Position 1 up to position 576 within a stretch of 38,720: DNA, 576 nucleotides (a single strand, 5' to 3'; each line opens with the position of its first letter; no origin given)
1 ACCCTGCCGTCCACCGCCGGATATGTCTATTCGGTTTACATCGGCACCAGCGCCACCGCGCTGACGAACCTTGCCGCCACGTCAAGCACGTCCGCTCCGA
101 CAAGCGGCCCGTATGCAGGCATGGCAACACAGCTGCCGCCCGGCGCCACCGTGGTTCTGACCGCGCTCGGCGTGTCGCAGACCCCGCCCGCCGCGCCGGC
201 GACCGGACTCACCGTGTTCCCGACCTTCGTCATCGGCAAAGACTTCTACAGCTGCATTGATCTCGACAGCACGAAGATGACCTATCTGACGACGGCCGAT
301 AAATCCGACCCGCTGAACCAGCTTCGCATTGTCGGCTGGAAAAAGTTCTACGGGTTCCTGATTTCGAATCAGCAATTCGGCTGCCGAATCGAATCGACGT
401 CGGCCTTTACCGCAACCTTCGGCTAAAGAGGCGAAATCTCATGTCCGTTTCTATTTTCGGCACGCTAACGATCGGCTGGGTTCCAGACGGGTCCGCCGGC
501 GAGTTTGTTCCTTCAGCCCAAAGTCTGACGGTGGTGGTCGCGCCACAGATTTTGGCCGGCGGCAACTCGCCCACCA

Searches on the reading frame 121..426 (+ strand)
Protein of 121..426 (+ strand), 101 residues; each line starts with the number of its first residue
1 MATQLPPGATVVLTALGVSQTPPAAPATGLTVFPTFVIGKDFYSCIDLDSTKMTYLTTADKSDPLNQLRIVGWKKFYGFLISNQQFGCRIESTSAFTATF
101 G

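Call 19: search_protein_families(library=phrogs, proteins=[window:121-426:+], max_evalue=0.001)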
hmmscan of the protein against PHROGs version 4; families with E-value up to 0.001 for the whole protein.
window:121-426:+ (101 aa): 1 family
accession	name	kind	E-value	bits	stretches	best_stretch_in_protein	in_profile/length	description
phrog_1357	-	head and packaging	6.7e-12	46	1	26-97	273-349/356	major head protein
